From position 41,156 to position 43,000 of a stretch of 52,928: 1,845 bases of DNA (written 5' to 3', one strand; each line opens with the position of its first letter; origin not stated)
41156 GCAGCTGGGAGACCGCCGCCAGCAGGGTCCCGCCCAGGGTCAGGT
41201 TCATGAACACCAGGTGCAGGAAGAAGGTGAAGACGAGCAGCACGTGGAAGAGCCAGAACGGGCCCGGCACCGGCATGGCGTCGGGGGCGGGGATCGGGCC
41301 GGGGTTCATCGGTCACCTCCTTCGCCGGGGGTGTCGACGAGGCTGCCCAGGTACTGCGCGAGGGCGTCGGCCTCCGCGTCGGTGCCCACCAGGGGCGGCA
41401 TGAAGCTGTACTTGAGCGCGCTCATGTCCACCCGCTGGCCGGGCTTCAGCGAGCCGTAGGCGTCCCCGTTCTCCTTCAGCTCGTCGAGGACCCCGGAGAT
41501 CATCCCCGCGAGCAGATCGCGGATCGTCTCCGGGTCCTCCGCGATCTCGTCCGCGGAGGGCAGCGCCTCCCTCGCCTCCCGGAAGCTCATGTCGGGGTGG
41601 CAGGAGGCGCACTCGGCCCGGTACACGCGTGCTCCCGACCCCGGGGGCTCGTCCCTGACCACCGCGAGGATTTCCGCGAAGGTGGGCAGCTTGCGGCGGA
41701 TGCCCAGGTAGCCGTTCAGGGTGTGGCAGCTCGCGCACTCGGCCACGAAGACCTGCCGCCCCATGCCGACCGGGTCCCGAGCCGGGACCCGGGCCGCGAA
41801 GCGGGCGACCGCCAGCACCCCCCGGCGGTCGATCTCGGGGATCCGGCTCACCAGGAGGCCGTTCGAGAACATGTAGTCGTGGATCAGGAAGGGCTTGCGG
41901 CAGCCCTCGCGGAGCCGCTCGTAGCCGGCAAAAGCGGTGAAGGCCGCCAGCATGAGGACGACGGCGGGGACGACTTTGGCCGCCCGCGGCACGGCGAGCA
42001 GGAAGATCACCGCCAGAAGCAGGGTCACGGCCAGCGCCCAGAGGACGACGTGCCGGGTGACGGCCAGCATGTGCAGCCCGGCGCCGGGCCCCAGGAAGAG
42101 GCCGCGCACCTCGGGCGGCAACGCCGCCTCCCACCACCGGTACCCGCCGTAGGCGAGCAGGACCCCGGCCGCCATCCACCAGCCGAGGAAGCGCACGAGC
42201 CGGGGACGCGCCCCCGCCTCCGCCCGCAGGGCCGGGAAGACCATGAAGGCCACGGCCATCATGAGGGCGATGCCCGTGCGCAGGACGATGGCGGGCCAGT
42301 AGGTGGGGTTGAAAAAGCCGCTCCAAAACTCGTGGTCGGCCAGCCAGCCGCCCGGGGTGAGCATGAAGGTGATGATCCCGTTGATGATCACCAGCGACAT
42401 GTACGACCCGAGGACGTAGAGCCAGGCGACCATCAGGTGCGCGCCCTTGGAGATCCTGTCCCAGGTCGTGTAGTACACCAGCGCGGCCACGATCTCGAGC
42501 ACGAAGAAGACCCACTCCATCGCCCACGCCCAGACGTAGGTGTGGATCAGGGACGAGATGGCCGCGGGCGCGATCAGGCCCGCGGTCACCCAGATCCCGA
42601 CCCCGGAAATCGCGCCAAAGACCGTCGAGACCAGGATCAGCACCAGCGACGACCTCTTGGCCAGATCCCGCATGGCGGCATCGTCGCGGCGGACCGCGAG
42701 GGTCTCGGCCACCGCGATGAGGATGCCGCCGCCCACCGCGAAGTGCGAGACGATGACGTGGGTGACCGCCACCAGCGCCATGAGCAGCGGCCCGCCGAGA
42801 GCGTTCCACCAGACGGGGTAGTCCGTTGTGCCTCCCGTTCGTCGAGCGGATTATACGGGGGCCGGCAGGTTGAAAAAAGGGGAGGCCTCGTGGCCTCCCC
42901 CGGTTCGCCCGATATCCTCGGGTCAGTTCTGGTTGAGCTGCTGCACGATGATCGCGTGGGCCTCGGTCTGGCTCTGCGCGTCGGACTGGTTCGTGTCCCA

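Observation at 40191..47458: Porin / decaheme / octaheme / cytochrome-bd-like cluster: candidate trans-envelope electron conduit with an unusual inner-membrane module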

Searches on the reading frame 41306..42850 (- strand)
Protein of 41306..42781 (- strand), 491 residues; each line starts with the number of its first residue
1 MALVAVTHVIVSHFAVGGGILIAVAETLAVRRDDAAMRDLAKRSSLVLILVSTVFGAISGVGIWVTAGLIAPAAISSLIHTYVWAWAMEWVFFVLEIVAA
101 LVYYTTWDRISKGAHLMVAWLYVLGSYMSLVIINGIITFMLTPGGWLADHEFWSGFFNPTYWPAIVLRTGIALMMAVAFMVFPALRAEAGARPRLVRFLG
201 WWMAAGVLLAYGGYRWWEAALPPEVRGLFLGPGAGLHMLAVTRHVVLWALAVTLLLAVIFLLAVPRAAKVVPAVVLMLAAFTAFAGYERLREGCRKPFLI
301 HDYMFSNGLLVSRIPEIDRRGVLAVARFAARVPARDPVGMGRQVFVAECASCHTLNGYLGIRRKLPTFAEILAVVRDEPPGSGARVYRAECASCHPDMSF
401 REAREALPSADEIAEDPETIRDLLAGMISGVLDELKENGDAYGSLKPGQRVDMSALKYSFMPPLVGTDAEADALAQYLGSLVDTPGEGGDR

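Call 4: search_protein_families(library=pfam, proteins=[window:41306-42781:-], max_evalue=0.01)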
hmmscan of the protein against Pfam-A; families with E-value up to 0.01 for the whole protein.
window:41306-42781:- (491 aa): 3 families
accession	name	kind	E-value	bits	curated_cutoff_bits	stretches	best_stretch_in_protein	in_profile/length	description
PF01654.22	Cyt_bd_oxida_I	-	4.8e-12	45.6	26.2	1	1-181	6-192/418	Cytochrome bd terminal oxidase subunit I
PF13442.11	Cytochrome_CBB3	-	5.8e-09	36.6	27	1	382-423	5-40/68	Cytochrome C oxidase, cbb3-type, subunit III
PF00034.26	Cytochrom_C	-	1e-07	33.6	21.3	0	383-481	4-89/90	Cytochrome c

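Call 5: search_protein_families(library=ncbifam, proteins=[window:41306-42781:-], max_evalue=0.01)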
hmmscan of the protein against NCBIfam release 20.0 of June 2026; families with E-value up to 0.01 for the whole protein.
window:41306-42781:- (491 aa): 5 families
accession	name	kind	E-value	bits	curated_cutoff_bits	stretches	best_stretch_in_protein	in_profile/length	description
NF045930.1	Cytc6PetJCyano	equivalog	7.3e-05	22.7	135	0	331-354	22-44/110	cytochrome c6 PetJ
NF050122.1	bc1_QcrC_actin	exception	0.0002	20.8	200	0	335-357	38-60/253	cytochrome bc1 complex diheme cytochrome c subunit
NF011609.0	PRK15035.1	equivalog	0.00022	20.3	1025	1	2-145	13-156/514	cytochrome bd-II oxidase subunit 1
NF011677.0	PRK15097.1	equivalog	0.00074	18.3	968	1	2-140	13-151/522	cytochrome ubiquinol oxidase subunit I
NF040606.1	CytoC_perox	subfamily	0.0018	17.5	150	0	371-424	289-346/524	di-heme-cytochrome C peroxidase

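Call 8: find_homologous_proteins(query=window:41306-42781:-)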
Query window:41306-42781:- (491 aa): 1928 proteins with E <= 0.001 among 8000 candidates; the best 120 are listed.
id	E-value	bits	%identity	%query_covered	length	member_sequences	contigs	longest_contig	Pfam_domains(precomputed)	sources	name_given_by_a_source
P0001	0.0e+0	1089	100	100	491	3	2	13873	PF13442.12,PF00034.27,PF01654.23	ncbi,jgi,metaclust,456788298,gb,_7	metaclust:\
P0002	6.1e-273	924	84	100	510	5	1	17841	PF13442.12,PF00034.27,PF01654.23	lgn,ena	-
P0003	1.1e-207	709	64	98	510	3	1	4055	PF13442.12,PF00034.27,PF01654.23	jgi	-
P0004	1.2e-205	702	65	100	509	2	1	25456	PF13442.12,PF00034.27,PF01654.23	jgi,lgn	-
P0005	1.1e-204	699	66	98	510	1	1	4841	PF13442.12,PF00034.27,PF01654.23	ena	-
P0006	6.3e-204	696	66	100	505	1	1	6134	PF13442.12,PF00034.27,PF01654.23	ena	-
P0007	1.0e-203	696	65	98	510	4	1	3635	PF13442.12,PF00034.27,PF01654.23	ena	-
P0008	1.3e-203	695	65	100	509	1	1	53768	PF13442.12,PF00034.27,PF01654.23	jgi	-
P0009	1.5e-203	695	63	100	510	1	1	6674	PF13442.12,PF00034.27,PF01654.23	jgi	jgi:mono/diheme cytochrome c family protein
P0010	2.1e-203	694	66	98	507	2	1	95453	PF13442.12,PF00034.27,PF01654.23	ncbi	-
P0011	2.6e-203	694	66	98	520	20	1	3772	PF13442.12,PF00034.27,PF01654.23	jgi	jgi:mono/diheme cytochrome c family protein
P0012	4.5e-203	693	63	100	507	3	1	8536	PF13442.12,PF00034.27,PF01654.23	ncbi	-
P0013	1.3e-202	692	65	98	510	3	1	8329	PF13442.12,PF00034.27,PF01654.23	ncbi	-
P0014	1.5e-202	692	64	100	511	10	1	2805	PF13442.12,PF00034.27,PF01654.23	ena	-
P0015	3.4e-202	691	65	99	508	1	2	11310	PF13442.12,PF00034.27,PF01654.23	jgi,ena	-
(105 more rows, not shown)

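Call 15: find_related_loci(query=A1, collection=genome_contigs, flank=10000)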
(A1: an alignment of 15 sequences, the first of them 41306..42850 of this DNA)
Query A1 (514 aa) in genome_contigs; peptide patterns used: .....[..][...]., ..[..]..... (x = any residue, [..] = any of these).
599 stretches matched a pattern (row limit reached: there are more); 580 encode a relative of the query (tblastn E <= 1e-3); the best 80 are kept; 80 distinct loci.
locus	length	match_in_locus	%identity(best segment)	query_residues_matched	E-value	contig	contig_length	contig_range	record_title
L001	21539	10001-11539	64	4-512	0e+0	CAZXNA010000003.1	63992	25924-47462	MAG TPA_asm: uncultured Thermoanaerobaculia bacterium isolate binchicken_co64_62 genome assembly, contig: NODE_212_lengt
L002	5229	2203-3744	62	3-514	0e+0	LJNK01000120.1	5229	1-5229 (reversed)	MAG: Deltaproteobacteria bacterium SG8_13 WOR_8-12_27953, whole genome shotgun sequence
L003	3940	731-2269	60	6-514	0e+0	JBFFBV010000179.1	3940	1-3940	MAG: Candidatus Sulfomarinibacter sp. isolate Mix_mud12.2021.10.15 k141_734888_length_3940_cov_10.4633, whole genome sho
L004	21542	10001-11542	59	4-514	0e+0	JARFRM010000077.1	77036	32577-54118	MAG: Thermoanaerobaculales bacterium isolate MAG_Ve_Sed_50 k141_784060, whole genome shotgun sequence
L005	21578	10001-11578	61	1-514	0e+0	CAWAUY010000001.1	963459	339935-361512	MAG: Candidatus Sulfomarinibacteraceae bacterium isolate MFD03804.bin.2.94 genome assembly, contig: contig_12964, whole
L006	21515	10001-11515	60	10-514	0e+0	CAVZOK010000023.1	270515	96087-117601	MAG: Candidatus Sulfomarinibacteraceae bacterium isolate MFD03804.bin.2.114 genome assembly, contig: contig_44217, whole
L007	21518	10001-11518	63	1-506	0e+0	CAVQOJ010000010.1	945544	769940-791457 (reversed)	MAG: uncultured Holophagae bacterium isolate MFD09964.bin.1.228 genome assembly, contig: contig_3630, whole genome shotg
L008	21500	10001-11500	60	4-504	0e+0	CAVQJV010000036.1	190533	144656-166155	MAG: uncultured Acidobacteriota bacterium isolate MFD09779.bin.2.172 genome assembly, contig: contig_58157, whole genome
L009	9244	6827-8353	59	10-514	0e+0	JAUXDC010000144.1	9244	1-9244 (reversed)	MAG: Holophagae bacterium isolate CSMAG_2841 CSMAG_2841_k119_721522_length_9244_cov_5.9890, whole genome shotgun sequenc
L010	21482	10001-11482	61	10-504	0e+0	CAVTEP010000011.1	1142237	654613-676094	MAG: Candidatus Sulfomarinibacteraceae bacterium isolate MFD09779.bin.1.340 genome assembly, contig: contig_6898, whole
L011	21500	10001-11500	60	6-507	0e+0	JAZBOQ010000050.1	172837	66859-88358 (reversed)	MAG: Thermoanaerobaculales bacterium isolate bin.607 k117_1851922, whole genome shotgun sequence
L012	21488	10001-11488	59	8-504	0e+0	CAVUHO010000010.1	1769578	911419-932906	MAG: Candidatus Sulfomarinibacteraceae bacterium isolate MFD04716.bin.1.4 genome assembly, contig: contig_6143, whole ge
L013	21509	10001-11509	59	3-508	0e+0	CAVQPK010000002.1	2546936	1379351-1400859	MAG: uncultured Acidobacteriota bacterium isolate MFD09964.bin.2.231 genome assembly, contig: contig_14178, whole genome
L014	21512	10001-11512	61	3-510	0e+0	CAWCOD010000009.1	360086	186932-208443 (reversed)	MAG: uncultured Holophagae bacterium isolate MFD03804.bin.1.68 genome assembly, contig: contig_38977, whole genome shotg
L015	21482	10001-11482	62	10-504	0e+0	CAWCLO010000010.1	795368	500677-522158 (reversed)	MAG: Candidatus Sulfomarinibacteraceae bacterium isolate MFD03804.bin.1.185 genome assembly, contig: contig_9158, whole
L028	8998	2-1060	51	101-510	1e-127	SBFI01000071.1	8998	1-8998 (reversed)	MAG: Acidobacteria bacterium isolate M0029 scaffold_5210_1, whole genome shotgun sequence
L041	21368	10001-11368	54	3-514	5e-178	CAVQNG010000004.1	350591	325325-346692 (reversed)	MAG: uncultured Acidobacteriota bacterium isolate MFD03804.bin.1.44 genome assembly, contig: contig_21125, whole genome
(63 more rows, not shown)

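Call 30: search_solved_structures(query=A1, max_evalue=0.01, show_alignments=1)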
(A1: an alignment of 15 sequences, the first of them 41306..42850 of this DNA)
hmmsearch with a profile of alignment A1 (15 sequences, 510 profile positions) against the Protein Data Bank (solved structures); distinct sequences matched with E-value up to 0.01: 3.
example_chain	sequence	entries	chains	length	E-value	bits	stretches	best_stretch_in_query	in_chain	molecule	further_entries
5doq_A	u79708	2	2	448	2.7e-05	26.2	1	13-166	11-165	Bd-type quinol oxidase subunit I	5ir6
6xkx_p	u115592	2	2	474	0.00016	23.7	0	344-386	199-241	Cbb3-type cytochrome c oxidase subunit CcoP,Cytochrome c-type cyt cy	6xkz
2l4d_A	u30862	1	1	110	0.0065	18.4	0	354-371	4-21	SCO1/SenC family protein/cytochrome c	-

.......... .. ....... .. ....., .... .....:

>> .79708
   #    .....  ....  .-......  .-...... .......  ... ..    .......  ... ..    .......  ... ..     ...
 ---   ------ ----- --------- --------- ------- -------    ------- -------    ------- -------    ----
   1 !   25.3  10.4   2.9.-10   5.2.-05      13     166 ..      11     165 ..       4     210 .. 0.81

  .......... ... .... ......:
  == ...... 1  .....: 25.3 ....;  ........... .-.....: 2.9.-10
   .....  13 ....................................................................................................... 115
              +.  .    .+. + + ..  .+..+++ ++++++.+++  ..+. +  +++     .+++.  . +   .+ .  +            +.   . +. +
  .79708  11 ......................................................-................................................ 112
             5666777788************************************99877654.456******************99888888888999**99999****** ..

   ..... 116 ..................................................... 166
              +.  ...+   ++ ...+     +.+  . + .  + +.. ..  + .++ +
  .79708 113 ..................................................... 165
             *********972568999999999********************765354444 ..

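Call 60: find_encoding_contigs(protein=P0008, flank=10000, max_places=1)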
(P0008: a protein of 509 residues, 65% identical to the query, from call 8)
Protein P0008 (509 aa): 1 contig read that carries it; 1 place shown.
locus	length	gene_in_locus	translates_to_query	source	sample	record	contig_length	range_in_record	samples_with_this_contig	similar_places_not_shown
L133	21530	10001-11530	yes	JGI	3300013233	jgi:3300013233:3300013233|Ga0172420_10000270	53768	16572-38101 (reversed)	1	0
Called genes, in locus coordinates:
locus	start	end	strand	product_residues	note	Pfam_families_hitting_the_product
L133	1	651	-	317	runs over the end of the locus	-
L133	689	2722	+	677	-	-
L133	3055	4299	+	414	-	PF00579:tRNA-synt_1b, PF16714:TyrRSs_C (faint), PF22421:SYY_C-terminal (weak), PF01479:S4 (weak)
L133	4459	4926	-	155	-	PF01475:FUR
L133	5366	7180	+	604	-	-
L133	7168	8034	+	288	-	PF14522:Cytochrome_C7 (faint), PF14537:Cytochrom_c3_2 (weak), PF09699:Paired_CXXCH_1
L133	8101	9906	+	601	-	PF14522:Cytochrome_C7 (faint), PF09699:Paired_CXXCH_1 (faint)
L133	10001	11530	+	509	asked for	PF01654:Cyt_bd_oxida_I, PF13442:Cytochrome_CBB3 (faint), PF00034:Cytochrom_C (weak)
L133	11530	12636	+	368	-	-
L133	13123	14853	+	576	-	-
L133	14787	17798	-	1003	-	-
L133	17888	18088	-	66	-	-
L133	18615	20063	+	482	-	PF09699:Paired_CXXCH_1 (faint), PF13435:Cytochrome_C554 (faint), PF22113:Mtrc-MtrF_II-IV_dom (faint), PF14537:Cytochrom_c3_2 (faint), PF14522:Cytochrome_C7 (weak), PF13447:Multi-haem_cyto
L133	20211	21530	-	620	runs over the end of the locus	PF07715:Plug, PF00593:TonB_dep_Rec_b-barrel, PF25183:OMP_b-brl_4 (faint)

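Call 84: find_encoding_contigs(protein=P0002, flank=10000, max_places=2)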
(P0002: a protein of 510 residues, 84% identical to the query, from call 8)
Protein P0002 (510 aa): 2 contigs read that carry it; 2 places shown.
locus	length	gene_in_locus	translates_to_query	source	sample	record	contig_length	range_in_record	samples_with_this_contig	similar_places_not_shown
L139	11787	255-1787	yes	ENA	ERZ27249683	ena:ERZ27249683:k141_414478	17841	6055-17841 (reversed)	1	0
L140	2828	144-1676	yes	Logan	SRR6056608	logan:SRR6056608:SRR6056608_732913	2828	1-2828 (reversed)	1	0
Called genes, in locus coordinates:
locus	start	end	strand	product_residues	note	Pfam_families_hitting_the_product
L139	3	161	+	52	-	?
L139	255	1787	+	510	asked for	PF01654:Cyt_bd_oxida_I, PF13442:Cytochrome_CBB3 (faint), PF00034:Cytochrom_C (faint)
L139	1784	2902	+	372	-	-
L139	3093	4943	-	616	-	PF07715:Plug, PF00593:TonB_dep_Rec_b-barrel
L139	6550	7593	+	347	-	PF00072:Response_reg, PF13487:HD_5, PF01966:HD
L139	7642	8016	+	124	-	-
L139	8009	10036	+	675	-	PF00270:DEAD (faint), PF04851:ResIII, PF17757:UvrB_inter, PF27431:UvrB_3rd, PF00271:Helicase_C, PF12344:UvrB, PF02151:UVR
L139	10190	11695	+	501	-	PF04055:Radical_SAM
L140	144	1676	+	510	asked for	PF01654:Cyt_bd_oxida_I, PF13442:Cytochrome_CBB3 (faint), PF00034:Cytochrom_C (faint)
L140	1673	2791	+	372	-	-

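Call 86: search_protein_families(library=pfam, proteins=[L041:14842-15309:+, L041:15325-16449:+, L028:7205-8905:+, L041:12572-14635:+], max_evalue=0.001)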
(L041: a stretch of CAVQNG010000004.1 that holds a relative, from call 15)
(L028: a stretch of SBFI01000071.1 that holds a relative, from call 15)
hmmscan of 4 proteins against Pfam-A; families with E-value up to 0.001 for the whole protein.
L041:14842-15309:+ (155 aa): 2 families
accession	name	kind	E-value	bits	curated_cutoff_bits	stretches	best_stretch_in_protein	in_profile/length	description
PF00355.32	Rieske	-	1.1e-15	57.7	20.3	1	58-141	3-87/88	Rieske [2Fe-2S] domain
PF25471.1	TM_PetC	-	0.00038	20.6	37.1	1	16-51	8-43/48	Iron-sulfur subunit PetC transmembrane anchor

L041:15325-16449:+ (374 aa): 2 families
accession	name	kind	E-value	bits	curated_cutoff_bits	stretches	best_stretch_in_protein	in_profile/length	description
PF00033.24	Cytochrome_B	-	4.1e-38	131.6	27.2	1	61-236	14-187/189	Cytochrome b/b6/petB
PF13631.11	Cytochrom_B_N_2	-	4.8e-29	101.9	27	1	119-287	2-169/169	Cytochrome b(N-terminal)/b6/petB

L028:7205-8905:+ (566 aa): 5 families
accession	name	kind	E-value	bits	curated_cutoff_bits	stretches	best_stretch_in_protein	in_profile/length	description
PF14522.11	Cytochrome_C7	-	4.9e-26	90.8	24.8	3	503-566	8-66/67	Cytochrome c7 and related cytochrome c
PF14537.11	Cytochrom_c3_2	-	3.8e-24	85.4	25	2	438-503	26-79/79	Cytochrome c3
PF02085.21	Cytochrom_CIII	-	7.4e-15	55.6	22.9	2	496-566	31-101/101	Class III cytochrome C family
PF03264.19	Cytochrom_NNT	-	1.5e-09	38.2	24.1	1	12-99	12-106/174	NapC/NirT cytochrome c family, N-terminal region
PF22113.1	Mtrc-MtrF_II-IV_dom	-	7.5e-08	32.5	30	0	37-185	8-165/176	Outer membrane cytochrome MtrC/MtrF-like, domains II/IV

L041:12572-14635:+ (688 aa): 4 families
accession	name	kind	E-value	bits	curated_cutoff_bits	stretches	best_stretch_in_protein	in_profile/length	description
PF01292.26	Ni_hydr_CYTB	-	9.4e-13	48.8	30.1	1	465-647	1-166/179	Prokaryotic cytochrome b561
PF14522.11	Cytochrome_C7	-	1.2e-11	44.7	24.8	0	226-295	11-66/67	Cytochrome c7 and related cytochrome c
PF14537.11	Cytochrom_c3_2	-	2.6e-10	41.1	25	0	231-324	7-78/79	Cytochrome c3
PF14358.11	DUF4405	-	0.00025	21.9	26.7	1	473-532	2-63/66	Domain of unknown function (DUF4405)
